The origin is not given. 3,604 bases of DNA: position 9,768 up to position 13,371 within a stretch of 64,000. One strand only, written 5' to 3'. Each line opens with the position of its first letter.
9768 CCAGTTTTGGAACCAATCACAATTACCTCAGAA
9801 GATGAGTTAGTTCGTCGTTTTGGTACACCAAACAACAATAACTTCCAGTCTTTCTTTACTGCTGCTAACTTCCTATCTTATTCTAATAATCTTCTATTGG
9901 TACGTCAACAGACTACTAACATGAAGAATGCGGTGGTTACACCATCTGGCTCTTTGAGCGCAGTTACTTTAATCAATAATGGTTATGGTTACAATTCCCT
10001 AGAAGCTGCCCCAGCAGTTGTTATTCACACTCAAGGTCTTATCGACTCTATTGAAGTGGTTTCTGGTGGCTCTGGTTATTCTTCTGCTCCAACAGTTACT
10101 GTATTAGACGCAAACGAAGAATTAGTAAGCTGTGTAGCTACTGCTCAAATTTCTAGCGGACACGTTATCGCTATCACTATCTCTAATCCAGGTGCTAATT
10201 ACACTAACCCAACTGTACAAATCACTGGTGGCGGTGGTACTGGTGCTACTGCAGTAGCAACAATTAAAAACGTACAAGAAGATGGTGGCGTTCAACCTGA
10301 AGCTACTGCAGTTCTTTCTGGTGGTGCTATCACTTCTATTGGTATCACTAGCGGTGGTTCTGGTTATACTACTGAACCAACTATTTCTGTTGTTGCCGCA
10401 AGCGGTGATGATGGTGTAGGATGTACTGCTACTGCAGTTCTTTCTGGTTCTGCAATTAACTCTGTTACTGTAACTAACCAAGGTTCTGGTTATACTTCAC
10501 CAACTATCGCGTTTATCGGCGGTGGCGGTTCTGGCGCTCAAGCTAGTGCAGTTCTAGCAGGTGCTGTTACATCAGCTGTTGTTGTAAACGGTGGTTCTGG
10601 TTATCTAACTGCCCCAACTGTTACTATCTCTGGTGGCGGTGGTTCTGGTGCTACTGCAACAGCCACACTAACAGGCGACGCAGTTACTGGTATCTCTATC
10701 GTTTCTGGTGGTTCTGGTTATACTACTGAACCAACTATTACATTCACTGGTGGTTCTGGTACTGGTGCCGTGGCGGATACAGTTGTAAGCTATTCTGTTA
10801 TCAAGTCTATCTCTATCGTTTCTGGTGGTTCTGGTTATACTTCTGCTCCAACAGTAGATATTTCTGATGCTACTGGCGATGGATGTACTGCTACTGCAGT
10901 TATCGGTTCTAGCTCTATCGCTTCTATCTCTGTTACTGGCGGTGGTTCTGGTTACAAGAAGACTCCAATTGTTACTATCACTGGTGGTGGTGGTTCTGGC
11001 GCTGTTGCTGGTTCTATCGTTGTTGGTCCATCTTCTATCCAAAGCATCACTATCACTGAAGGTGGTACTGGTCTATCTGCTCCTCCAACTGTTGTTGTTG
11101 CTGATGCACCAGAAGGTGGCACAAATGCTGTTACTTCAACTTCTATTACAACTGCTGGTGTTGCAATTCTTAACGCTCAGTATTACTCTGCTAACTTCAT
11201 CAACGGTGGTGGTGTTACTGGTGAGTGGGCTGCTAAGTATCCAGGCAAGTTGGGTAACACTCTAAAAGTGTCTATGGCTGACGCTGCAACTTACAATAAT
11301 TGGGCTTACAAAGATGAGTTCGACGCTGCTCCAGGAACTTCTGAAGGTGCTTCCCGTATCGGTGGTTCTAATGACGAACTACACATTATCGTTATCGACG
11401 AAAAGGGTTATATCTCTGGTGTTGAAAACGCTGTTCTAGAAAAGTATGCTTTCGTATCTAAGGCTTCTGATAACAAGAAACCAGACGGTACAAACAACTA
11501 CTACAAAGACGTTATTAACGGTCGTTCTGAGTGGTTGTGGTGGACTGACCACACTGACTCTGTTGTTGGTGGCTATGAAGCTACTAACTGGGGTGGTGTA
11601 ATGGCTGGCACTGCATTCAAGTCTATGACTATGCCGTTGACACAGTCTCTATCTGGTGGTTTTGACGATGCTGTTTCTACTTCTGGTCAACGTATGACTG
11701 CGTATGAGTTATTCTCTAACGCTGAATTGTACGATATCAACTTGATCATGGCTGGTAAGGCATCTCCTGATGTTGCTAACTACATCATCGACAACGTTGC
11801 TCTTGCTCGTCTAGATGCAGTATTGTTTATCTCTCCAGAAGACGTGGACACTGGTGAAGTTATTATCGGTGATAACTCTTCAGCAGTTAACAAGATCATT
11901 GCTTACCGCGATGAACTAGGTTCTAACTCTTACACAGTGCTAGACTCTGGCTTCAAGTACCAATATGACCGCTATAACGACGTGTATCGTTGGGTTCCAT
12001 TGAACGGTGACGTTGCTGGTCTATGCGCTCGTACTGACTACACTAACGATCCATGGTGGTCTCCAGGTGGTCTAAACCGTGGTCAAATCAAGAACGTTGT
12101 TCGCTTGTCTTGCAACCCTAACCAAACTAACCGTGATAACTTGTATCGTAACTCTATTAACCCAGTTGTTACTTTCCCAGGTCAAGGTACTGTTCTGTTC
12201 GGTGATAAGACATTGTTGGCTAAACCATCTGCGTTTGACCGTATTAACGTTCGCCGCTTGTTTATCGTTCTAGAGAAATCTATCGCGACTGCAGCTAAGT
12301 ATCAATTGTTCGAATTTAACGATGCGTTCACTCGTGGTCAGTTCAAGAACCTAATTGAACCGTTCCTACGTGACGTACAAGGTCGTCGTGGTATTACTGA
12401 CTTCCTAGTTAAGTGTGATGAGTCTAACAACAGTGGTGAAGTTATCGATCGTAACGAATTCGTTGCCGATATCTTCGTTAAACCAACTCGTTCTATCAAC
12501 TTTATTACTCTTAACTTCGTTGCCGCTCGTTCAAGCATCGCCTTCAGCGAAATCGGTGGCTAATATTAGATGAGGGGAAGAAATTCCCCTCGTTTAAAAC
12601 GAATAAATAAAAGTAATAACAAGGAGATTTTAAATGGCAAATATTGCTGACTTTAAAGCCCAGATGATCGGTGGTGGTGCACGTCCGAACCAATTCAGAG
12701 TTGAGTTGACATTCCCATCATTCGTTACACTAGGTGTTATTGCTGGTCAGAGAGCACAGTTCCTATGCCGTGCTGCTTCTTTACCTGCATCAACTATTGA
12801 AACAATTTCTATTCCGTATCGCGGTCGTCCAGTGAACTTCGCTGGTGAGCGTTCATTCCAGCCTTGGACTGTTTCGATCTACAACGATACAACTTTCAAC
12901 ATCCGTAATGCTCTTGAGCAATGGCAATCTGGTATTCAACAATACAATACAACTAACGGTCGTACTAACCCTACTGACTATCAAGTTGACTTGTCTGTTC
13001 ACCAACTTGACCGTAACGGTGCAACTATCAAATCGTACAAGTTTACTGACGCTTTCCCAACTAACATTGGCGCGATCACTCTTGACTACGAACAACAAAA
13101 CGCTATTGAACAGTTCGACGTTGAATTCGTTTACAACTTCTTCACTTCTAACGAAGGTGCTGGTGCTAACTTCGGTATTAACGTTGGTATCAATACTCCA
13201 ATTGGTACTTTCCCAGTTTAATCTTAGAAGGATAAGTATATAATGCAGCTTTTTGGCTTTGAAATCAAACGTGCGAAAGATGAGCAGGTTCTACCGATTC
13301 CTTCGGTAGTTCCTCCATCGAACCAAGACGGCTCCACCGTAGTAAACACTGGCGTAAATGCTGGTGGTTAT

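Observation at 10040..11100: Roughly 350-aa tandem-repeat insertion (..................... units) inside the tail sheath protein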

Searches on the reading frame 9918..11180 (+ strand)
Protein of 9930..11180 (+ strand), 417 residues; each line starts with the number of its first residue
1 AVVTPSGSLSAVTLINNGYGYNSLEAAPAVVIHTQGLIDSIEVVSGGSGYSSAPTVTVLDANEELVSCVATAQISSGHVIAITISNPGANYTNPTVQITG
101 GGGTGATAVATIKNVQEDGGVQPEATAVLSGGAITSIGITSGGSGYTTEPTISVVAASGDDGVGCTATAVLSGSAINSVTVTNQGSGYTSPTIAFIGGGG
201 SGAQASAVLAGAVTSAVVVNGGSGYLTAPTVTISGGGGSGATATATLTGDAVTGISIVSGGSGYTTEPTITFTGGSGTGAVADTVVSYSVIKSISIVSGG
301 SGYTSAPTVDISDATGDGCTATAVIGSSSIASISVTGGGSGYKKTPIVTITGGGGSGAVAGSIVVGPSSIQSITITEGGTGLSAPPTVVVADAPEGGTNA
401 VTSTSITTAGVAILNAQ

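Call 17: search_protein_families(library=pfam, proteins=[window:9930-11180:+], max_evalue=10)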
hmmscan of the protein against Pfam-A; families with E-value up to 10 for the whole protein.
window:9930-11180:+ (417 aa): 0 families

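Call 18: search_protein_families(library=ncbifam, proteins=[window:9930-11180:+], max_evalue=10)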
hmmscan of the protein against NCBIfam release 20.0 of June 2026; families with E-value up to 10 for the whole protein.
window:9930-11180:+ (417 aa): 0 families

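Call 43: predict_structure(alignment_id=A2)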
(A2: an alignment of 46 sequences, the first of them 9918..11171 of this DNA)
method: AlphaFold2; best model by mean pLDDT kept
length: 418 residues; sequences in the alignment: 46
mean_pLDDT: 93.8   pTM: 0.71
mean pLDDT of the five models: 93.8, 93.4, 92.6, 92.6, 92.4
residues with pLDDT >= 90: 383; 70-90: 20; 50-70: 11; < 50: 4
segments of 3 or more residues with pLDDT < 50: 1-3
pLDDT, mean of each block of 10 residues (from residue 1): 54 93 95 96 97 97 92 95 95 96 96 95 91 97 95 95 97 95 97 97 95 97 96 96 96 96 97 96 96 97 93 97 96 96 97 95 96 97 92 92 92 62
secondary structure, 60 per line:
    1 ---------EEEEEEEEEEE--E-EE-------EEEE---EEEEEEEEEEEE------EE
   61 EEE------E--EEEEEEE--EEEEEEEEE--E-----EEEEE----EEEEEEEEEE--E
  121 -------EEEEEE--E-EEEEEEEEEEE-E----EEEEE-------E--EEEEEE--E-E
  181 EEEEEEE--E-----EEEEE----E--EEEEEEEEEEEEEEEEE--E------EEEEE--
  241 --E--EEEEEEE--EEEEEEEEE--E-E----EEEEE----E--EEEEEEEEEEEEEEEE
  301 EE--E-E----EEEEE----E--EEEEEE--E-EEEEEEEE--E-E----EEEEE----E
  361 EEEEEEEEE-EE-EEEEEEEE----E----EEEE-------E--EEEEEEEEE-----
elements in order: E10-20 E34-37 E41-52 E59-63 E73-79 E82-90 E99-103 E108-117 E128-133 E138-148 E155-159 E170-175 E180-187 E196-200 E208-224 E234-238 E246-252 E255-263 E273-277 E285-302 E312-316 E324-329 E334-341 E351-355 E360-369 E374-381 E391-394 E405-413

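Call 52: fold_search(model_id=the predicted structure, library=viral)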
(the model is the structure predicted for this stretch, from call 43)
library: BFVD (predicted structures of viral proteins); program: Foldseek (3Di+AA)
matches with E <= 10: 402; with E <= 0.001: 50
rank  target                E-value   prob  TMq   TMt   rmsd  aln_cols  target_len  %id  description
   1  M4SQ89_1              8.9e-13  1.00  0.28  0.09  35.6       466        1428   23  (no name in the UniProt tables at hand)
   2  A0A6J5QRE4            7.1e-12  1.00  0.17  0.08  33.4       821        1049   15  Uncharacterized protein [uncultured Caudovirales phage]
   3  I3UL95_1              2.8e-11  1.00  0.25  0.09  34.3       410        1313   25  (no name in the UniProt tables at hand)
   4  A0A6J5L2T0            2.6e-09  1.00  0.19  0.11  25.6       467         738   21  Bacteriophage P22, Gp10, DNA-stabilising [uncultured Caudovirales phage]
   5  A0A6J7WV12            1.2e-08  1.00  0.17  0.06  32.6       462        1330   18  Uncharacterized protein [uncultured Caudovirales phage]
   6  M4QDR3                1.4e-08  1.00  0.16  0.06  43.9       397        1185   20  Uncharacterized protein (Fragment) [Cyanophage P-RSM1]
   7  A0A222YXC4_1          5.4e-08  1.00  0.26  0.09  26.2       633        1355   14  Baseplate wedge initiator [Synechococcus phage Bellamy]
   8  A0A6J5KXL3            6.0e-08  1.00  0.18  0.12  48.3       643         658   16  Uncharacterized protein [uncultured Caudovirales phage]
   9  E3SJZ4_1              1.0e-07  1.00  0.16  0.06  45.1       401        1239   20  Structural protein [Synechococcus phage S-ShM2]
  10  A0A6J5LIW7            1.1e-07  1.00  0.23  0.12  26.7       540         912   18  Uncharacterized protein (Fragment) [uncultured Caudovirales phage]
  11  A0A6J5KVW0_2          1.3e-07  1.00  0.24  0.12  18.5       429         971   20  Uncharacterized protein [uncultured Caudovirales phage]
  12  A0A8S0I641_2          2.4e-07  1.00  0.17  0.08  39.2       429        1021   17  (no name in the UniProt tables at hand)
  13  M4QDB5                4.3e-07  1.00  0.24  0.10  32.5       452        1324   19  DUF1565 domain-containing protein [Prochlorococcus phage MED4-213]
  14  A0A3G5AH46            4.8e-07  1.00  0.18  0.08  42.5       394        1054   20  Uncharacterized protein [Sylvanvirus sp.]
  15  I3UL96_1              9.9e-07  1.00  0.17  0.05  38.0       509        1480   16  (no name in the UniProt tables at hand)
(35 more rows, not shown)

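Call 54: search_solved_structures(query=window:9930-11138:+, max_evalue=10, show_alignments=2)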
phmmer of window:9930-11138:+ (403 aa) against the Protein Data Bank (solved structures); distinct sequences matched with E-value up to 10: 4.
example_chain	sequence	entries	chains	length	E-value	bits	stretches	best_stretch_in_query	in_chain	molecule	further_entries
2nsp_A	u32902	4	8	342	0.6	12.3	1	190-277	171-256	Pectinesterase A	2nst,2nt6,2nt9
1qjv_A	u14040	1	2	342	0.66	12.2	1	190-284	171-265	PECTIN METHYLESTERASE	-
2ntb_A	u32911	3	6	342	0.66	12.2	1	190-284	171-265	Pectinesterase A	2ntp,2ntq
7kgz_A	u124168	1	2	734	0.81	11.9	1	44-122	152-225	Beta-glucuronidase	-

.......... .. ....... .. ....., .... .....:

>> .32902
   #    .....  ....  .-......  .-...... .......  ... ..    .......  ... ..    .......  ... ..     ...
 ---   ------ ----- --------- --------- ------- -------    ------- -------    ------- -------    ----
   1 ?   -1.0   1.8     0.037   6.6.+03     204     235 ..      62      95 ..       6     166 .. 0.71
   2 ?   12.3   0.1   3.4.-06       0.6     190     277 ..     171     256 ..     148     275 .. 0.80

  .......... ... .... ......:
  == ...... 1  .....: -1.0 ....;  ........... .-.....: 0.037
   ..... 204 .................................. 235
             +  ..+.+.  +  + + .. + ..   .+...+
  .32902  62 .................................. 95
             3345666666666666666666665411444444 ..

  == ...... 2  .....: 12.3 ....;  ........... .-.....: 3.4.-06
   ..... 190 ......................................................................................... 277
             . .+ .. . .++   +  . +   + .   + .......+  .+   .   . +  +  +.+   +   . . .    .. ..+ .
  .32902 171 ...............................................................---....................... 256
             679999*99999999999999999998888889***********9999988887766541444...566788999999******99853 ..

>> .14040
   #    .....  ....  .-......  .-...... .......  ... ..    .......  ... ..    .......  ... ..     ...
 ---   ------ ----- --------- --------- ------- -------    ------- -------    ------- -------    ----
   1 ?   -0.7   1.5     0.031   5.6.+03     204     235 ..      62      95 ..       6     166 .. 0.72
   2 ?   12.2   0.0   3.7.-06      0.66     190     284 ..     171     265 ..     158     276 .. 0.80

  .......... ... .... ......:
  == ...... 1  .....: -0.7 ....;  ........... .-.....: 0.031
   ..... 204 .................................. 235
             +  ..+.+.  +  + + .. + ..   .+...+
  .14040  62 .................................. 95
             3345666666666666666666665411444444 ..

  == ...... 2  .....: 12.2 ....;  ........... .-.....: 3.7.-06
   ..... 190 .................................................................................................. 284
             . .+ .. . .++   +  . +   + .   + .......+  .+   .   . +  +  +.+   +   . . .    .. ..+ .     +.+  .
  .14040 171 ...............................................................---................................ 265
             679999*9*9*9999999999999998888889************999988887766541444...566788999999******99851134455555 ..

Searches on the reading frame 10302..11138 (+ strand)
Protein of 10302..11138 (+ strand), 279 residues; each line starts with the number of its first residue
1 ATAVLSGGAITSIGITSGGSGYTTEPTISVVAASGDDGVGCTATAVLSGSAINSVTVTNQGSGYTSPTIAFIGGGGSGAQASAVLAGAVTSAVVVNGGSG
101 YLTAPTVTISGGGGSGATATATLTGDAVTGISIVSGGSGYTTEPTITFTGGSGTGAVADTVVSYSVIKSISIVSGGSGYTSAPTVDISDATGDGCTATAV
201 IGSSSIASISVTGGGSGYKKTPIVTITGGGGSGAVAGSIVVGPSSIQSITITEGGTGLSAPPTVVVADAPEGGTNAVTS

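Call 29: search_dna_similar(query=window:10302-11138:+, collection=phages, mode=protein, max_rows=40, max_evalue=0.001)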
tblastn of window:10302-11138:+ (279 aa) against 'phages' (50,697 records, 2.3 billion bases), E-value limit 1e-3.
No match.

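Call 30: find_homologous_proteins(query=window:10302-11138:+, max_evalue=0.00001)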
Query window:10302-11138:+ (279 aa): 4560 proteins with E <= 0.00001 among 8000 candidates; the best 120 are listed.
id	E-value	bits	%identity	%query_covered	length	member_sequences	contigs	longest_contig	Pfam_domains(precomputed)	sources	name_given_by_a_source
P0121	1.5e-57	213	43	68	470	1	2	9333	PF09343.16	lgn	-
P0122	1.0e-49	187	38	94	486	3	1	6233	-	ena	-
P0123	7.7e-42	162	37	98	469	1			-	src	-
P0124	2.7e-41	160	38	92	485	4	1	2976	-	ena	-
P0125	8.2e-40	155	32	92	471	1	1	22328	-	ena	-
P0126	2.1e-39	154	42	76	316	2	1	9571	-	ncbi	-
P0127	2.7e-39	153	49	34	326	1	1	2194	PF22758.3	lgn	-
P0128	3.9e-39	153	54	57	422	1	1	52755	-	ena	-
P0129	4.5e-39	153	53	77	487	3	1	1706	-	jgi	jgi:hypothetical protein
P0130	1.8e-38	151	42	77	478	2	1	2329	-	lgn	-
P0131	2.5e-38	150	41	73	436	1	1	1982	-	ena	-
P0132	3.2e-38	150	48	78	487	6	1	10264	-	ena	-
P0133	1.4e-37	148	47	69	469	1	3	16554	PF09343.16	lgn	-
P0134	2.6e-37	147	45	75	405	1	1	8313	-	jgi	jgi:hypothetical protein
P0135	5.1e-37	146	44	82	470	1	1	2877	-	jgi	jgi:hypothetical protein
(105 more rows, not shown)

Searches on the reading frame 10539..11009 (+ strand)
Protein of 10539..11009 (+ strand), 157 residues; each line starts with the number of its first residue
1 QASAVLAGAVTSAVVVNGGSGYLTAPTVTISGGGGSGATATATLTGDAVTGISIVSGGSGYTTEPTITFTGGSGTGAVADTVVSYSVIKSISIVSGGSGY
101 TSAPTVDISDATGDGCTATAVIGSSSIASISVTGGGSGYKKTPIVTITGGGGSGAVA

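Call 17: search_protein_families(library=pfam, proteins=[window:10539-11009:+], max_evalue=10)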
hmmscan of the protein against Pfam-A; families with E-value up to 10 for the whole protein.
window:10539-11009:+ (157 aa): 1 family
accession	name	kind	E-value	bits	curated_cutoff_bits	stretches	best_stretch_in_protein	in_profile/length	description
PF16966.11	Porin_8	-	3.6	6.9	25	1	81-129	201-254/372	Porin-like glycoporin RafY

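Call 102: search_protein_representatives(protein=window:10539-11009:+)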
Query: 157 residues. Proteins with E-value up to 0.001 (for the whole library): 10771; up to 1e-10: 3352; up to 1e-30: 579. The best 150 are listed.
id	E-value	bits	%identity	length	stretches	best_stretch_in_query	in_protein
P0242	1.7e-188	634.5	50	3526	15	5-150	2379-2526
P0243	6.0e-167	564.6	49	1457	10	5-156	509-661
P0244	2.0e-161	546.7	49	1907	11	9-157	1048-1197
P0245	1.6e-157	534.1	48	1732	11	7-156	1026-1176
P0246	4.9e-144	490.3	42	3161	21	8-155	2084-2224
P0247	3.2e-130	445.5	50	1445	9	3-140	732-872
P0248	5.7e-130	444.7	48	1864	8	7-156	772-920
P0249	1.4e-128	440.2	38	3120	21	7-148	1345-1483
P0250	4.3e-127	435.4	50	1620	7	10-157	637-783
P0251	2.2e-116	400.7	45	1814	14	6-156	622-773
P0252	1.4e-115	398.1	47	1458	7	5-140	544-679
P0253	3.9e-113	390.2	47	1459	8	14-155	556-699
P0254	3.1e-112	387.2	50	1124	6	3-157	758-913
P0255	6.0e-111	383.1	41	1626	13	7-156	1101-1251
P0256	3.8e-110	380.5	47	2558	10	12-156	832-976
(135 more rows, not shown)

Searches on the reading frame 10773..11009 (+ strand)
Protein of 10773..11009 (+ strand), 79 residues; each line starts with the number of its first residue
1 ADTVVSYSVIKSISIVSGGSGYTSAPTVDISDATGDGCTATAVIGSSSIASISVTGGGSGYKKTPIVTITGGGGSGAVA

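Call 101: search_solved_structures(query=A3, max_evalue=10, show_alignments=3)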
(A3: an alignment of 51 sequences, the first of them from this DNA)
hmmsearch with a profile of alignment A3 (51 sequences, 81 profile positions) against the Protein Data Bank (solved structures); distinct sequences matched with E-value up to 10: 1.
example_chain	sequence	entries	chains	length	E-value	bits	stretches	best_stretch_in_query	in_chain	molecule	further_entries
28lx_A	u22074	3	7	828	0.00029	23.9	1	2-65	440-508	Dpo31, tailspike protein | Dpo31-deltaD1, viral depolymerase depleted of domain 1 | Tail fibers Dpo36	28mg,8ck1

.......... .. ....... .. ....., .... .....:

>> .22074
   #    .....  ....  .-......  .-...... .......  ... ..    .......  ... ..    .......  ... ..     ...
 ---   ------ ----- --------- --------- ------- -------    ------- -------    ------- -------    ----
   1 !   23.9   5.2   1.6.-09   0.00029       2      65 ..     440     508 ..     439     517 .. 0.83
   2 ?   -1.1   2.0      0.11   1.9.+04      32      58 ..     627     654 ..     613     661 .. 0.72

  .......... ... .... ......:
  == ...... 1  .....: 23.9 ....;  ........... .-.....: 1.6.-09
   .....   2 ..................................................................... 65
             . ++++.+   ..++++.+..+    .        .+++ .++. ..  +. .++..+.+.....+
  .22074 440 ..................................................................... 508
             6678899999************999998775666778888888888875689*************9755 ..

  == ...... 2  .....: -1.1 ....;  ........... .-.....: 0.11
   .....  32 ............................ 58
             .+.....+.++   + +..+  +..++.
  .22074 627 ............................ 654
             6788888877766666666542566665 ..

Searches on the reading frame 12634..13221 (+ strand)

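Call 4: search_protein_families(library=phrogs, proteins=[window:12634-13221:+], max_evalue=0.001)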
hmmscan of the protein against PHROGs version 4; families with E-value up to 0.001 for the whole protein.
window:12634-13221:+ (195 aa): 5 families
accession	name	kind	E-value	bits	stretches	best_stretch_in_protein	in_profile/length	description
phrog_45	-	tail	3.7e-61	208.2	1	1-180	75-262/350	tail tube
phrog_3629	-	tail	2.1e-16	61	1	41-176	76-210/313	tail tube protein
phrog_4542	-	tail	1.8e-13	51.4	1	19-176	29-184/214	tail tube protein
phrog_1842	-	tail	0.00019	22.2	1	63-178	82-193/204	tail tube protein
phrog_32623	-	unknown function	0.00052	20.8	1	94-171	104-181/185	-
